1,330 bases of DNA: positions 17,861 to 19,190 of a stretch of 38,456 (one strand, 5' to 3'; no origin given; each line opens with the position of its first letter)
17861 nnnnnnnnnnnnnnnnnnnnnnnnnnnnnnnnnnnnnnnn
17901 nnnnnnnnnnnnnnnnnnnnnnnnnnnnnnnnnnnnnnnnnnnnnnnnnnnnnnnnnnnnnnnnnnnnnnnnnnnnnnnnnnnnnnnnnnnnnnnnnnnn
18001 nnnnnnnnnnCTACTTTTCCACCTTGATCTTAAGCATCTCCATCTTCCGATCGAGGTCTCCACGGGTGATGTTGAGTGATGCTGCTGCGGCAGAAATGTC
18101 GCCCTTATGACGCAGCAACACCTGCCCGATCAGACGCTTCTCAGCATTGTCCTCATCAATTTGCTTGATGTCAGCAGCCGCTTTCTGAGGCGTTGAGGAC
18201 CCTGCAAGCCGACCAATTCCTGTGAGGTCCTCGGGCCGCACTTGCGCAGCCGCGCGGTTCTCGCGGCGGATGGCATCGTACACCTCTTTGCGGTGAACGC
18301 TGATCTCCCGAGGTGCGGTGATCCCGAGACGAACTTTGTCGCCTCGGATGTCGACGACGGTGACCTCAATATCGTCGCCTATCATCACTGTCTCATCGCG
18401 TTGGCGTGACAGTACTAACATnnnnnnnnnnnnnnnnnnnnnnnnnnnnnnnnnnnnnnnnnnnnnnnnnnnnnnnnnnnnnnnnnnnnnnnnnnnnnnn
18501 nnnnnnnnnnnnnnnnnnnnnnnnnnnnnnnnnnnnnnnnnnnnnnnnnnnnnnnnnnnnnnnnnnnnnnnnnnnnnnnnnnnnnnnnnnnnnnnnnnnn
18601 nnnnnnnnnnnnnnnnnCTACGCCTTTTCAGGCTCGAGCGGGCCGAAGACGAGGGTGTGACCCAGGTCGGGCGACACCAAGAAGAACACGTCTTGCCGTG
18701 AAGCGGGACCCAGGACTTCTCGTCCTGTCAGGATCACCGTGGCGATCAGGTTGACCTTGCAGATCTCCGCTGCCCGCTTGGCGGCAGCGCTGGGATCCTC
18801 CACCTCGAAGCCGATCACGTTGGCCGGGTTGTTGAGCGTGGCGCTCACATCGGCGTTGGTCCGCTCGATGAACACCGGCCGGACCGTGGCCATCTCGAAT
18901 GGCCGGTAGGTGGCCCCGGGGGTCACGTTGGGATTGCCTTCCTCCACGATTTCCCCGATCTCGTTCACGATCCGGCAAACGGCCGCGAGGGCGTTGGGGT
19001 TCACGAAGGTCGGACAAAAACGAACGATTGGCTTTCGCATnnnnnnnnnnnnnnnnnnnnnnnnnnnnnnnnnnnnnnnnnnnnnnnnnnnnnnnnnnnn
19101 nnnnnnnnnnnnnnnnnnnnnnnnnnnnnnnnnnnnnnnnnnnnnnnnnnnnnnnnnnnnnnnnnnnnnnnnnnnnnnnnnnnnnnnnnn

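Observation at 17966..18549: CsrA RNA-binding domain fused to a Fis/NtrC-type DNA-binding HTH, behind a leader carrying a GGA-loop hairpin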

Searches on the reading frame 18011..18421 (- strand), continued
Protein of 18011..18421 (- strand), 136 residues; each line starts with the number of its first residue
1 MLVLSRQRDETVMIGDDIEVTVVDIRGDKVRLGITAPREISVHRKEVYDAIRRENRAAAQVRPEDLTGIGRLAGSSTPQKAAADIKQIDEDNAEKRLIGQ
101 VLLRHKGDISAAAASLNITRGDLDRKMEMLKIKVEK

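Call 70: search_protein_families(library=ncbifam, proteins=[window:18011-18421:-, P0008], max_evalue=1)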
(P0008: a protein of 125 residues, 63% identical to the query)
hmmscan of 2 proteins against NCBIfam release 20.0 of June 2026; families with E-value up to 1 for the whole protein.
window:18011-18421:- (136 aa): 6 families
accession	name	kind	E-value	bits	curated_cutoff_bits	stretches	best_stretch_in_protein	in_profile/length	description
NF002469.0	PRK01712.1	equivalog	2.4e-27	94.7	73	1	1-58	1-58/65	carbon storage regulator CsrA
TIGR00202.1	csrA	equivalog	7.5e-25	86.9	70.1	1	1-59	1-59/69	carbon storage regulator CsrA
NF001844.0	PRK00568.1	equivalog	7.3e-15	54.8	106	1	1-63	1-63/76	carbon storage regulator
TIGR02915.1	PEP_resp_reg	equivalog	0.0018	17.2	502.6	1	58-132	374-444/445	PEP-CTERM-box response regulator transcription factor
NF008485.2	PRK11388.1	equivalog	0.0077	14.6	551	1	59-135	564-640/643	dihydroxyacetone kinase operon transcriptional regulator DhaR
NF003451.0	PRK05022.1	equivalog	0.011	14.5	476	1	79-133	458-511/512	nitric oxide reductase transcriptional regulator NorR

P0008 (125 aa): 3 families
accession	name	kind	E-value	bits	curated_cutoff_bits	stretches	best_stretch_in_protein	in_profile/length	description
NF002469.0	PRK01712.1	equivalog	3.1e-28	97.6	73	1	1-58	1-58/65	carbon storage regulator CsrA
TIGR00202.1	csrA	equivalog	9.5e-26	89.8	70.1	1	1-62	1-62/69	carbon storage regulator CsrA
NF001844.0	PRK00568.1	equivalog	4.5e-16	58.7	106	1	1-73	1-71/76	carbon storage regulator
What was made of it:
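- On CsrA/RsmA (PF02599): NCBIfam NF002469 94.7 against 73 and TIGR00202 86.9 against 70.1 (call 70).
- Checked: NCBIfam CsrA equivalog NF002469: 94.7 bits against a cut-off of 73 (call 70).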

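Call 81: find_related_loci(query=A1, collection=viral_contigs, flank=3000)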
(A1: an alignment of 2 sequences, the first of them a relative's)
Query A1 (76 aa) in viral_contigs; peptide patterns used: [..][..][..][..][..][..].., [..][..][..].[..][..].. (x = any residue, [..] = any of these).
409 stretches matched a pattern, but none encodes a relative of the query by tblastn (E <= 1e-3).

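Call 82: search_dna_similar(query=window:18011-18421:-, collection=plasmids, mode=protein, max_rows=10)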
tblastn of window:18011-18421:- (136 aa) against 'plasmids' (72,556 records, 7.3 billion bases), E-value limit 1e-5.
Records with a match: 204; places in all: 205; records where one place covers at least 80% of the query: 0.
Best place of each record, by identity: <60% 204.
By first word of the organism name: Pseudomonas 128; Legionella 19; Xanthomonas 18; Acinetobacter 4; Curtobacterium 3; Klebsiella 3; Escherichia 3; Alteromonas 3; Enterobacter 2; Stutzerimonas 2; and 18 more.
By predicted mobility (MOB-suite, as given by PLSDB): non-mobilizable 145; conjugative 49; mobilizable 10.
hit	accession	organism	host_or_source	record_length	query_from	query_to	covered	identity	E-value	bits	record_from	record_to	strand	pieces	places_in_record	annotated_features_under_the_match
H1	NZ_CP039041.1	Piscirickettsia salmonis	Salmo salar,cell culture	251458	1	85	63%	43.5%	2e-13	72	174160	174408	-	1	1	csrA: carbon storage regulator CsrA | rsmA: resistance-nodulation-cell division (RND) antibiotic efflux pump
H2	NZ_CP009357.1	Vibrio tubiashii ATCC 19109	Mercenaria mercenaria,Larvae from hard ...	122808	1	75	55%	45.3%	2e-12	70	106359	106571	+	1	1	none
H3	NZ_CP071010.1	Enterobacter hormaechei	Homo sapiens,Chromosome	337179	1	86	63%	38.4%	3e-12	69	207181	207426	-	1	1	csrA: carbon storage regulator CsrA | rsmA: resistance-nodulation-cell division (RND) antibiotic efflux pump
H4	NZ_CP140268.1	Priestia megaterium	Single cell,ginseng rhizosphere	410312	1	61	45%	54.1%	1e-16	82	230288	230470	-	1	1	csrA: carbon storage regulator CsrA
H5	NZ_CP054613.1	Paenibacillus cellulosilyticus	cell culture,soil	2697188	1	64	47%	51.6%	6e-13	71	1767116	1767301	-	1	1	none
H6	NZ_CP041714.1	Legionella geestiana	water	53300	1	61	45%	50.8%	2e-12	70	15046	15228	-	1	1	csrA: carbon storage regulator CsrA | carbon storage regulator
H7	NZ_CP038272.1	Legionella geestiana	cell culture,Hot water tap, Geest ...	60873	1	61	45%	50.8%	2e-12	70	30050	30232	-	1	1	csrA: carbon storage regulator CsrA | carbon storage regulator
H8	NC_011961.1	Thermomicrobium roseum DSM 5159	-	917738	1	77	57%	40.3%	1e-8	59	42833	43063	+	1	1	carbon storage regulator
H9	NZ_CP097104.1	Pseudomonas sp. NY11382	Homo sapiens,Airway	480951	1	57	42%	52.6%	2e-11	67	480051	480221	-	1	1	csrA: carbon storage regulator CsrA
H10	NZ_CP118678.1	Pseudomonas juntendi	chicken,feces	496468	1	57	42%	52.6%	2e-11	67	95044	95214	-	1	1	csrA: carbon storage regulator CsrA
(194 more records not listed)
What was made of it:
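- Tried and rejected: A plasmid tblastn found only ordinary CsrA with at most 63% coverage (call 82).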

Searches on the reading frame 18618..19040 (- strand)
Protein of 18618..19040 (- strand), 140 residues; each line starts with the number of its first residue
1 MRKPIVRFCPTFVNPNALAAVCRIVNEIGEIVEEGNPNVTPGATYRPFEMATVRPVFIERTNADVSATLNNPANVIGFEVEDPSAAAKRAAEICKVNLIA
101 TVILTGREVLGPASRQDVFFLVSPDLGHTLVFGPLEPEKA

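Call 4: search_protein_families(library=pfam, proteins=[window:18618-19040:-], max_evalue=10)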
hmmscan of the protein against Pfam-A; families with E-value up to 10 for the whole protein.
window:18618-19040:- (140 aa): 1 family
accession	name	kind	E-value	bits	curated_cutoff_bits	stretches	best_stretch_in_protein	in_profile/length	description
PF14246.11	TetR_C_7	-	0.24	11.8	22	1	78-118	65-105/119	AefR-like transcriptional repressor, C-terminal domain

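Call 70: search_protein_families(library=ncbifam, proteins=[window:18618-19040:-], max_evalue=1)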
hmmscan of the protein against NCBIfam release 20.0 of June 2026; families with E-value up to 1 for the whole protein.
window:18618-19040:- (140 aa): 1 family
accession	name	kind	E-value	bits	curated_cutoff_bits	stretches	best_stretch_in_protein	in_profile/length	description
NF007006.0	PRK09469.1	equivalog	0.081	11.5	845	1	52-108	75-130/469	glutamate--ammonia ligase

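Call 71: search_solved_structures(query=window:18618-19040:-, max_evalue=10)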
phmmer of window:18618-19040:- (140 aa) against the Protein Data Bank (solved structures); distinct sequences matched with E-value up to 10: 5.
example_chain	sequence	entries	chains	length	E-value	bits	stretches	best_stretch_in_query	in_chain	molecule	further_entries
5x56_A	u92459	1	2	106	0.07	16.6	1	63-137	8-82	Photosystem II repair protein PSB27-H1, chloroplastic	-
1z9b_A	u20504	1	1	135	0.23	14.9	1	61-98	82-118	Translation initiation factor IF-2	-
3d01_A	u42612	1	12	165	0.37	14.2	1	73-102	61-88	Uncharacterized protein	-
1naa_A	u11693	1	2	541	0.87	13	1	40-86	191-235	Cellobiose dehydrogenase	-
1kdg_A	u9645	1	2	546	0.88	13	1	40-86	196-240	cellobiose dehydrogenase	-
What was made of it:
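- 18618..19040 (-): Upstream orphan gene of 140 aa (GC3 0.82), a separate transcription unit and candidate CsrA target. No family or structure match (calls 4, 70, 71).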
